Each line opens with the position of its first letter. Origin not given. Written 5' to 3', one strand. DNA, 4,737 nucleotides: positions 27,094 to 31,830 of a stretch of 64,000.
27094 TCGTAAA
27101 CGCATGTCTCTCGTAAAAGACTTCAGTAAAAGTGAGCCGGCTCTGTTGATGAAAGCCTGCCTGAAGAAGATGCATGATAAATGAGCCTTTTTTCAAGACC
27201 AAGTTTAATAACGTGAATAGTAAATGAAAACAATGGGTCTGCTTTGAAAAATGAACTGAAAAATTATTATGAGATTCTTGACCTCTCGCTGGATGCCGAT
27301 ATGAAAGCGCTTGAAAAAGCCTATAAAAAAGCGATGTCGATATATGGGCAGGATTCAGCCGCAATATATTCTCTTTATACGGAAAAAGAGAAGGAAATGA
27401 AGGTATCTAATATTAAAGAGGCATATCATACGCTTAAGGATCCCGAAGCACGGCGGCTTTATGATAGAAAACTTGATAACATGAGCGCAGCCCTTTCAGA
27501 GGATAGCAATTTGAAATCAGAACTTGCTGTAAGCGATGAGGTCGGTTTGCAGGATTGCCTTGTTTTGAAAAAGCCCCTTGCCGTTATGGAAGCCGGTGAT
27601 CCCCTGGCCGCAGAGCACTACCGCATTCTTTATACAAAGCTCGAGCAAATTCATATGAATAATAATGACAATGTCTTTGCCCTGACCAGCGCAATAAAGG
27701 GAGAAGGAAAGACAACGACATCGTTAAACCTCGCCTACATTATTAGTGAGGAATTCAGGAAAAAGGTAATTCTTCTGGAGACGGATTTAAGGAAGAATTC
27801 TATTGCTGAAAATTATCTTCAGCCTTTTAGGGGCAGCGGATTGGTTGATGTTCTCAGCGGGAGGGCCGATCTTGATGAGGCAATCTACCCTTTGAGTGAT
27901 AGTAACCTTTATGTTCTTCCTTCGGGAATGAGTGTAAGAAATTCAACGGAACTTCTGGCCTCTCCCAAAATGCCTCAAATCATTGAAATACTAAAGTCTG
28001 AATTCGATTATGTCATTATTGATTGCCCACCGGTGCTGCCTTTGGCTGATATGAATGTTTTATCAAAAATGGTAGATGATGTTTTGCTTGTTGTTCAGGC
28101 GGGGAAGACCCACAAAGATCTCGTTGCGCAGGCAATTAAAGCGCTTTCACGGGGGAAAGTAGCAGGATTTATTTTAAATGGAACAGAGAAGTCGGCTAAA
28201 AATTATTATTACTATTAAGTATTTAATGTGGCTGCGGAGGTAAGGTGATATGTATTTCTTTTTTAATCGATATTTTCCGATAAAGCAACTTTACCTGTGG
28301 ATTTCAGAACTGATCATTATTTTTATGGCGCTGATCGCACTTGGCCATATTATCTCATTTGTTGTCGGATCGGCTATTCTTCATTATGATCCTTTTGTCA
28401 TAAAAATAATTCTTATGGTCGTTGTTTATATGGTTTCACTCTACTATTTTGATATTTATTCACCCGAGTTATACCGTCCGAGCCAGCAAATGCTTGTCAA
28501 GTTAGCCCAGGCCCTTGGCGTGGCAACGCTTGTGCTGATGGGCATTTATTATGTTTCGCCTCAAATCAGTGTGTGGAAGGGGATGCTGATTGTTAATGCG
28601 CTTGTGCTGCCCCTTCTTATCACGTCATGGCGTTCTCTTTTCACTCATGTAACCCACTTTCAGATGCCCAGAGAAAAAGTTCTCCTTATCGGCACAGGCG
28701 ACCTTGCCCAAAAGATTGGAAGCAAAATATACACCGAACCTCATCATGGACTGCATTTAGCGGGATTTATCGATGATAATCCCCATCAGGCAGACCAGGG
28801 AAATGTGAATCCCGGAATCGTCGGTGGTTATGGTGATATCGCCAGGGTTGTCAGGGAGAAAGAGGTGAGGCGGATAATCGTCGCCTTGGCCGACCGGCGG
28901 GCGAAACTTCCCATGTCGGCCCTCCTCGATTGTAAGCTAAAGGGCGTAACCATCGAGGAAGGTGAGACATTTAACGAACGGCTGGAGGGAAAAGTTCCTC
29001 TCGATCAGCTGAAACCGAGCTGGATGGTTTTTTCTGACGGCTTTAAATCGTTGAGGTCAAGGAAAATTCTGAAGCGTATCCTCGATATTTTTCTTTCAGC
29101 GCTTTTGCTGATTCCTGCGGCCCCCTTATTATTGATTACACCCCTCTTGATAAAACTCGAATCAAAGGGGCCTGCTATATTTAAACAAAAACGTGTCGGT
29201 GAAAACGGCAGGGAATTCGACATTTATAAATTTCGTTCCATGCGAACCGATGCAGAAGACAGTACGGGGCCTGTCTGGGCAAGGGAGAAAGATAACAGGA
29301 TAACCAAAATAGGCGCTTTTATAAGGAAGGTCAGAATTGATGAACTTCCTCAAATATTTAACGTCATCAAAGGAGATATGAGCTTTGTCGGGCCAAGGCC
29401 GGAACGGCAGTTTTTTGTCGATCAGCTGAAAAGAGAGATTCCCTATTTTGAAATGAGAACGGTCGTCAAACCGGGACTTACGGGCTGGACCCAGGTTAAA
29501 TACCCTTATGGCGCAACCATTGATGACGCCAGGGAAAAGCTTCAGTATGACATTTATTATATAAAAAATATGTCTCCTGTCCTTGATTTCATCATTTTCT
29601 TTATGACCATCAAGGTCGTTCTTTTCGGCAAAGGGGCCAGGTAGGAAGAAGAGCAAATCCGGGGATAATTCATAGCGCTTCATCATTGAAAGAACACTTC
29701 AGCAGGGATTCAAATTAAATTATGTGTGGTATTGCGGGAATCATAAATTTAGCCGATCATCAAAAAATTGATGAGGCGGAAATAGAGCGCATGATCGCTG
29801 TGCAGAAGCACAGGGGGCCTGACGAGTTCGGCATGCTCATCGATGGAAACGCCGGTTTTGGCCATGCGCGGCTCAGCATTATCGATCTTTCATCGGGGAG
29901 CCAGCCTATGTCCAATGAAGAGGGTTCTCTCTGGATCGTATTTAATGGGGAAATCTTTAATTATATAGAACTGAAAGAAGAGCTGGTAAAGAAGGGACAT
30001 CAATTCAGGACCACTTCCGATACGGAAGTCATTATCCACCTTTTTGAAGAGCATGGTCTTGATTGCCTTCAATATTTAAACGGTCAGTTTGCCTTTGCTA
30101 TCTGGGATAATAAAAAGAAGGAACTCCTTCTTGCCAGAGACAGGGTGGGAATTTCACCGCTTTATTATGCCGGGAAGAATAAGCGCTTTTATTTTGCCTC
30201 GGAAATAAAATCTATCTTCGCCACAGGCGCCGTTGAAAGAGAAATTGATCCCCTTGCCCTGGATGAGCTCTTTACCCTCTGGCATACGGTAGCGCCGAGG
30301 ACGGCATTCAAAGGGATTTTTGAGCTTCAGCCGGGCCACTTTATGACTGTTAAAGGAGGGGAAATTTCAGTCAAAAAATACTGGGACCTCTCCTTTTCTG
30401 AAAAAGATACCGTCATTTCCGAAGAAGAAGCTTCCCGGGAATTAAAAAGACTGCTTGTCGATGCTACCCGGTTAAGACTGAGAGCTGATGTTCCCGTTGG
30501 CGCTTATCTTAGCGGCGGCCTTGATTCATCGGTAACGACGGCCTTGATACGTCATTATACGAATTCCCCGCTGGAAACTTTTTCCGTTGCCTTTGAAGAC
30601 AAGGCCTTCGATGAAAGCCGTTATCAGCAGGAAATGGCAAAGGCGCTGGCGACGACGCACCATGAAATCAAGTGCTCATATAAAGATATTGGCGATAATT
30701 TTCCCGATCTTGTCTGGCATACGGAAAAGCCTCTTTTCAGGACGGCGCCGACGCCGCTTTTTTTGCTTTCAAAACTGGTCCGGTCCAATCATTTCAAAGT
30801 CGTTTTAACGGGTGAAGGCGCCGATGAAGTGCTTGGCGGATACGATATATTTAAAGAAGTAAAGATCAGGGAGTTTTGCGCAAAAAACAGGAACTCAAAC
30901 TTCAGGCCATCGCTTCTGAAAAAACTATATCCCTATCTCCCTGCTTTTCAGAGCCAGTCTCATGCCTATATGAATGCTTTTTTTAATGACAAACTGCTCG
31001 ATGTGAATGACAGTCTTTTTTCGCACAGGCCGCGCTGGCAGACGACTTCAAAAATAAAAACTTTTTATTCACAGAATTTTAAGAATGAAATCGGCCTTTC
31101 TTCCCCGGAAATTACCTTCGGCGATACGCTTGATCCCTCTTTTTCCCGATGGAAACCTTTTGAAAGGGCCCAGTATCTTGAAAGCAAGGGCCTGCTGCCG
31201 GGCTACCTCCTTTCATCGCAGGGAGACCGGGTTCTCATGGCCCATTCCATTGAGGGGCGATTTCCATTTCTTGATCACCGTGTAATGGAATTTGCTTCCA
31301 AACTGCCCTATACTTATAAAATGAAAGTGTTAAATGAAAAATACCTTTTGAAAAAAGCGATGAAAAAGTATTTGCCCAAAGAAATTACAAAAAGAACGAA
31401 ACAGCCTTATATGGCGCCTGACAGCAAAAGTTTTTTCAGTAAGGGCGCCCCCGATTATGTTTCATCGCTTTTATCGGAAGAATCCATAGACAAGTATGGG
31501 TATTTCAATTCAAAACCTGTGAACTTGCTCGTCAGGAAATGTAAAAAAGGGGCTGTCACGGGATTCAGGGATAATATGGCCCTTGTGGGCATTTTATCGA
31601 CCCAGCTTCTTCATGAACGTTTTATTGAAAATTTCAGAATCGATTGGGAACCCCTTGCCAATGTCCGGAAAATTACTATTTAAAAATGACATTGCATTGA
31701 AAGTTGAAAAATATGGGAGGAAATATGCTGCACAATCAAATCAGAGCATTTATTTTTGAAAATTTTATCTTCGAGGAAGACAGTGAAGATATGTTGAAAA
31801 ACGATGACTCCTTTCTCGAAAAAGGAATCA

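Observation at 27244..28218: BY-kinase-like EPS ATPase fused to a J-domain look-alike that lacks HPD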

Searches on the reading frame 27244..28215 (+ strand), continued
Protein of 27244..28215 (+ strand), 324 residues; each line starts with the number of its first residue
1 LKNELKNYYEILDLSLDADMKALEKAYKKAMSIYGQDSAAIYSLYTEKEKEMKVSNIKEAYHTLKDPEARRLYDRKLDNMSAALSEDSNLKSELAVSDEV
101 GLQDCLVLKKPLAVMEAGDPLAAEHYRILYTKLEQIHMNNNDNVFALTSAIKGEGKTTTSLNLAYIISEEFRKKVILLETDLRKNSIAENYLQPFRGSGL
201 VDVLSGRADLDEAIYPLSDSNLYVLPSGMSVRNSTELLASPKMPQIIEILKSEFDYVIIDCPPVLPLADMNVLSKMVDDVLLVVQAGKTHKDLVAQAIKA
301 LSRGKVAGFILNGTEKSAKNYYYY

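Call 33: find_related_loci(query=A1, collection=genome_contigs, flank=7000)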
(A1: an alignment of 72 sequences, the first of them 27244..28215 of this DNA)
Query A1 (324 aa) in genome_contigs; peptide patterns used: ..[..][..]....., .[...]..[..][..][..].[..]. (x = any residue, [..] = any of these).
600 stretches matched a pattern (row limit reached: there are more); 585 encode a relative of the query (tblastn E <= 1e-3); the best 80 are kept; 80 distinct loci.
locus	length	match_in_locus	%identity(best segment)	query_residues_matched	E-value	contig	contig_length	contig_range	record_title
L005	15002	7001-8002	48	1-323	1e-93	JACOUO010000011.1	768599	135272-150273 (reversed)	MAG: Deltaproteobacteria bacterium isolate NC_groundwater_74_Ag_B-0.1um_47_27 GD18-4_B1_scaffold_465380, whole genome sh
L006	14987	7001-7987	48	2-324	5e-93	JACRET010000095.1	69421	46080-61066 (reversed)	MAG: Deltaproteobacteria bacterium isolate NC_groundwater_1706_Pr3_B-0.1um_52_15 SR-2_scaffold_141_3515788, whole genome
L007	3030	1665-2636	46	7-322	9e-89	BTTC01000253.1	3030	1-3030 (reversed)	MAG: Bacterium Idc_ex_meta_mg2 DNA, NODE_3416_3030_cov_3.330471, whole genome shotgun sequence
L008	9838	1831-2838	43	1-323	2e-86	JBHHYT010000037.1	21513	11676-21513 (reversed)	MAG: Thermodesulfobacteriota bacterium isolate Maj_2_bin.32 NODE_1157_length_21513_cov_8.262513, whole genome shotgun se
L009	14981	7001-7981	44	1-320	8e-84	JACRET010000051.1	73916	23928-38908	MAG: Deltaproteobacteria bacterium isolate NC_groundwater_1706_Pr3_B-0.1um_52_15 SR-2_scaffold_141_1626887, whole genome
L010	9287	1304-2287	43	6-323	2e-83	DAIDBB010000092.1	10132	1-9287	MAG TPA_asm: bacterium isolate clean1855 k141_350803, whole genome shotgun sequence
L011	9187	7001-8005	45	6-324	4e-82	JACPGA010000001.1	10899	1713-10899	MAG: Deltaproteobacteria bacterium isolate NC_groundwater_375_Ag_B-0.1um_55_8 GD18-4_B1_scaffold_79922, whole genome sho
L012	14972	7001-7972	42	6-323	1e-81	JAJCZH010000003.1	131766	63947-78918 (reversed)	MAG: Deltaproteobacteria bacterium isolate OFTM366 OFTM366_2, whole genome shotgun sequence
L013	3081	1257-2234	43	6-323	3e-81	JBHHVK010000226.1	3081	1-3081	MAG: Thermodesulfobacteriota bacterium isolate S.4.sp2_bin.44 NODE_17603_length_3081_cov_10.404164, whole genome shotgun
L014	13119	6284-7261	43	6-324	6e-80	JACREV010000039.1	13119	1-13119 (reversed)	MAG: Deltaproteobacteria bacterium isolate NC_groundwater_1708_Pr3_B-0.1um_57_66 SR-2_scaffold_141_373910, whole genome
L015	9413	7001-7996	44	3-323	1e-79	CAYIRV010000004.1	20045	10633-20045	MAG TPA_asm: uncultured Thermodesulfobacteriota bacterium isolate ERP119705_co25_660 genome assembly, contig: NODE_1624_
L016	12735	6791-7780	44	5-323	3e-79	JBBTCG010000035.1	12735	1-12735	MAG: Deltaproteobacteria bacterium isolate H52-bin143_1 H52_bin143_1_000000000035, whole genome shotgun sequence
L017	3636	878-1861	41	6-323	5e-79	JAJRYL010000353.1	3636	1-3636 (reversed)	MAG: Deltaproteobacteria bacterium isolate Dive96_bin3.294 k141_3838958, whole genome shotgun sequence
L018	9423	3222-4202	41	6-323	2e-77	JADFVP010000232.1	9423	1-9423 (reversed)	MAG: Proteobacteria bacterium isolate C1.bin.21 k83_5082826, whole genome shotgun sequence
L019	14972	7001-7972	43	5-323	2e-76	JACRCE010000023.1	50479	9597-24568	MAG: Deltaproteobacteria bacterium isolate NC_groundwater_1638_Pr3_B-0.1um_54_19 SR-2_scaffold_141_462661, whole genome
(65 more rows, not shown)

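Call 70: find_encoding_contigs(protein=P0066, flank=5000, max_places=1)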
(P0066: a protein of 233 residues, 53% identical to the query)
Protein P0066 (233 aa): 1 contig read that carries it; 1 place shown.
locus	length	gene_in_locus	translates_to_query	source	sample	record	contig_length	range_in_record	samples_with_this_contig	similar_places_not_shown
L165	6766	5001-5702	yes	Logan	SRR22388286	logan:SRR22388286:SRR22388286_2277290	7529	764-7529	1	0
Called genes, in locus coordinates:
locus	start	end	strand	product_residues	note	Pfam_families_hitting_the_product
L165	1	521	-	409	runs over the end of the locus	PF28597:T2SSF_N, PF00482:T2SSF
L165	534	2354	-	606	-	PF05157:MshEN, PF00437:T2SSE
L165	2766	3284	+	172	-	PF02357:NusG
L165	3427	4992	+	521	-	PF02706:Wzz, PF13807:GNVR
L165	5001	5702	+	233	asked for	PF10609:ParA (weak), PF01656:CbiA (weak), PF13614:AAA_31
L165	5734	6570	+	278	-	PF01522:Polysacc_deac_1, PF11959:DUF3473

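Call 71: find_encoding_contigs(protein=P0080, flank=5000, max_places=1)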
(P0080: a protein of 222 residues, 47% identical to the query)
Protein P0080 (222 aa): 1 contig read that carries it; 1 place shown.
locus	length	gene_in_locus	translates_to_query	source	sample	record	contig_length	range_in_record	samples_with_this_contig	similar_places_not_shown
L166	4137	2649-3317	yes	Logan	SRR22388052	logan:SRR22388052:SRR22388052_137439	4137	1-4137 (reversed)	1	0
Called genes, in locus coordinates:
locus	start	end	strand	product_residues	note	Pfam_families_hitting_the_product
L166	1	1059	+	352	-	?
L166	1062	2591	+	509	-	PF02706:Wzz, PF13807:GNVR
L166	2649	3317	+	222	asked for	PF10609:ParA, PF13614:AAA_31, PF01656:CbiA (weak)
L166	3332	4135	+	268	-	?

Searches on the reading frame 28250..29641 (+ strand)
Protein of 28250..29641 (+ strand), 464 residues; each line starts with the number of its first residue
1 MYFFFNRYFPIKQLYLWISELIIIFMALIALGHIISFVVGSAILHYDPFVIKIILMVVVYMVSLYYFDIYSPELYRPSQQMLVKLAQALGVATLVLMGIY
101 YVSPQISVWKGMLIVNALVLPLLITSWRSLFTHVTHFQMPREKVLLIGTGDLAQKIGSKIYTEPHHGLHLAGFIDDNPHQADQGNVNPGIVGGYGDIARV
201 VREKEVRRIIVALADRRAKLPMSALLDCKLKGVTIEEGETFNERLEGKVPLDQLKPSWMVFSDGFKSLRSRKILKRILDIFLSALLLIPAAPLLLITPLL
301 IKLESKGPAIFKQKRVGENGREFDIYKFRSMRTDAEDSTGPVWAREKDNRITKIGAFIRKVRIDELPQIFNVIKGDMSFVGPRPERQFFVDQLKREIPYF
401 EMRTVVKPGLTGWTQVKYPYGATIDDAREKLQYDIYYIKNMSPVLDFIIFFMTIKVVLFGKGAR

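Call 4: search_protein_families(library=pfam, proteins=[window:28250-29641:+], max_evalue=1)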
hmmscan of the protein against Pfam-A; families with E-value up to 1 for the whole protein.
window:28250-29641:+ (464 aa): 4 families
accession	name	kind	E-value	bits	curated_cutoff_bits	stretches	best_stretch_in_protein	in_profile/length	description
PF02397.22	Bac_transf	-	3e-66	222.8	27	1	275-458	1-178/179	Bacterial sugar transferase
PF13727.12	CoA_binding_3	-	1.6e-12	48.2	25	1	67-214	3-150/175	CoA-binding domain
PF11255.13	DUF3054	-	0.19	12.5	25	1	21-131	7-110/110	Protein of unknown function (DUF3054)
PF02960.20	K1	-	0.22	12.1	27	1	11-44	49-82/120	K1 glycoprotein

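Call 5: search_protein_families(library=ncbifam, proteins=[window:28250-29641:+], max_evalue=1)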
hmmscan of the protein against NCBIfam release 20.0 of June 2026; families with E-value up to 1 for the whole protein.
window:28250-29641:+ (464 aa): 14 families
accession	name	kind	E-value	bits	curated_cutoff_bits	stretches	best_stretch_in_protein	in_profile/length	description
TIGR03013.1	EpsB_2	subfamily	1.1e-142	476.3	393.35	1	22-464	4-443/443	TIGR03013 family XrtA/PEP-CTERM system glycosyltransferase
TIGR03025.1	EPS_sugtrans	subfamily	1.9e-124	416.3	295.55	1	20-464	3-445/445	exopolysaccharide biosynthesis polyprenyl glycosylphosphotransferase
TIGR03023.1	WcaJ_sugtrans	equivalog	2.8e-100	336.7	410.75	1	21-463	4-452/453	undecaprenyl-phosphate glucose phosphotransferase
TIGR03022.1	WbaP_sugtrans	subfamily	3.1e-66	224.5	403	1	22-464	6-456/456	undecaprenyl-phosphate galactose phosphotransferase WbaP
NF007518.0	PRK10124.1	equivalog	4.3e-52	177.4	684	1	18-461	23-461/464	undecaprenyl-phosphate glucose phosphotransferase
NF050817.1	PolSacchBiosHfsE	equivalog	2.6e-51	174.8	750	1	43-458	41-460/467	polysaccharide biosynthesis protein HfsE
NF041877.1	EPS_EpsZ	equivalog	4.5e-46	157.4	800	1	89-463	78-458/459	exopolysaccharide biosynthesis polyisoprenyl-phosphate hexose-1-phosphate transferase EpsZ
NF052601.1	undeca_RfbP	equivalog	5.7e-41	140.4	330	1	268-461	38-239/244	undecaprenyl-phosphate galactose phosphotransferase family protein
NF011751.0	PRK15204.1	equivalog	4.7e-36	124.4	907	1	268-463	273-475/476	undecaprenyl-phosphate galactose phosphotransferase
NF045514.1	glycotran_HepC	equivalog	1.9e-24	86.2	140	1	270-384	112-211/220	heterocyst development glycosyltransferase HepC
NF003995.0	PRK05472.2-4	subfamily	0.00055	19.5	126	1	142-233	84-173/213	redox-sensing transcriptional repressor Rex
TIGR03570.1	NeuD_NnaD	subfamily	0.04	13.5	160.8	1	143-222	1-75/202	NeuD/PglB/VioB family sugar acetyltransferase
NF003996.0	PRK05472.2-5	equivalog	0.043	13.7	138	1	141-233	77-167/209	redox-sensing transcriptional repressor Rex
NF007014.0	PRK09478.1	equivalog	0.79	9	386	0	21-86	105-172/336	galactose/methyl galactoside ABC transporter permease MglC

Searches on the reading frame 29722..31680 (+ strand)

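Call 11: search_protein_families(library=ncbifam, proteins=[window:29722-31680:+], max_evalue=0.00001)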
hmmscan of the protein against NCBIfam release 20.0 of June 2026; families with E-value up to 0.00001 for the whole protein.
window:29722-31680:+ (653 aa): 9 families
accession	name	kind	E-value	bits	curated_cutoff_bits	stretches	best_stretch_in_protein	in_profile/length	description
TIGR01536.1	asn_synth_AEB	equivalog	4.5e-164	547.3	267.1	1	2-563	1-517/517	asparagine synthase (glutamine-hydrolyzing)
TIGR03108.1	eps_aminotran_1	hypoth_equivalog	1.4e-142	476.6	816.9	1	1-610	1-607/628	XrtA/PEP-CTERM system amidotransferase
TIGR03104.1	trio_amidotrans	equivalog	6.1e-117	391.3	570.1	2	1-382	1-388/589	N-acetylglutaminylglutamine amidotransferase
NF006949.0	PRK09431.1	equivalog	1.6e-111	373.6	499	3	1-167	1-167/554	asparagine synthase B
NF033535.1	lass_lactam_cya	exception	1.4e-87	294.8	525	1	1-602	1-636/668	lasso peptide isopeptide bond-forming cyclase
NF033561.1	macrolact_Ik_Al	subfamily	2.3e-18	66.1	300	1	125-372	83-332/561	albusnodin/ikarugamycin family macrolactam cyclase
TIGR01134.1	purF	equivalog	5e-15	55.8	350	1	40-177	62-211/432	amidophosphoribosyltransferase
NF001484.0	PRK00331.1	subfamily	1e-14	53.8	381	1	40-167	63-200/601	isomerizing glutamine--fructose-6-phosphate transaminase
TIGR01135.1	glmS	equivalog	4.1e-14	52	418.05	1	42-167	64-199/607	glutamine--fructose-6-phosphate transaminase (isomerizing)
